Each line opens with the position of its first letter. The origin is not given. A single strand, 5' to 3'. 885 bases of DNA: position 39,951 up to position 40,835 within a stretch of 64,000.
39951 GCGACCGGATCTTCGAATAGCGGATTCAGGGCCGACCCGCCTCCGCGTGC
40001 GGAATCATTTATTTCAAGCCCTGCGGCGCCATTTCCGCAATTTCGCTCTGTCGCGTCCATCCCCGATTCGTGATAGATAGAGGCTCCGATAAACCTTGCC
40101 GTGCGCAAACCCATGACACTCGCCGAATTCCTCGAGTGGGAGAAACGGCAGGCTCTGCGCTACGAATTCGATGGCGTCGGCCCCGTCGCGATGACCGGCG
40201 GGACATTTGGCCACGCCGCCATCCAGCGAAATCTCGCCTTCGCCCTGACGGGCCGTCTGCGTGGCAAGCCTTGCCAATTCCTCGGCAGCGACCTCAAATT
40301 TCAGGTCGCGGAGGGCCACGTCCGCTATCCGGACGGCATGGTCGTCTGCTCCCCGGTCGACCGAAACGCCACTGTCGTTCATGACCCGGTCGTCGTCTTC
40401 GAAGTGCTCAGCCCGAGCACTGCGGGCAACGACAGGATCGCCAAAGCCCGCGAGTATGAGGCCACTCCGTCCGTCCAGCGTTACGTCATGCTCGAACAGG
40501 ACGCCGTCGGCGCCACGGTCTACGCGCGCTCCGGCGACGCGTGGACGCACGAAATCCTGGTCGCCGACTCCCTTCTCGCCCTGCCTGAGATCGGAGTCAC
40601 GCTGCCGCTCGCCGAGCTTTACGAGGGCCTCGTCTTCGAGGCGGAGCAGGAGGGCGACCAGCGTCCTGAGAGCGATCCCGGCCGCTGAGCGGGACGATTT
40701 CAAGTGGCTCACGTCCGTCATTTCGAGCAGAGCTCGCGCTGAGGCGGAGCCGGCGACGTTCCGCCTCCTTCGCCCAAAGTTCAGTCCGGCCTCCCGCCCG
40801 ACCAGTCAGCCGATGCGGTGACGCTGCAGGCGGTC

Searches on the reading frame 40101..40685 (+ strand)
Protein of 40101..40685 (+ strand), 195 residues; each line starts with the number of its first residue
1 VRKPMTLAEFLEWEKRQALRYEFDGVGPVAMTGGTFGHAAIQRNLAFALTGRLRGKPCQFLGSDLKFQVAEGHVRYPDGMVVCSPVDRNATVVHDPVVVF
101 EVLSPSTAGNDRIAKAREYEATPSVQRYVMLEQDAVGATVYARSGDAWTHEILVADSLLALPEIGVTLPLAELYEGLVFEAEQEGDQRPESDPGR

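Call 92: search_protein_families(library=pfam, proteins=[window:40101-40685:+], max_evalue=0.01)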
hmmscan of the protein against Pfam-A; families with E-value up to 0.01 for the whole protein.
window:40101-40685:+ (195 aa): 1 family
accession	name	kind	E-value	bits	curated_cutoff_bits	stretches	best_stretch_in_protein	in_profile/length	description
PF05685.18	Uma2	-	3e-24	85.9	27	1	8-161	2-160/172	Putative restriction endonuclease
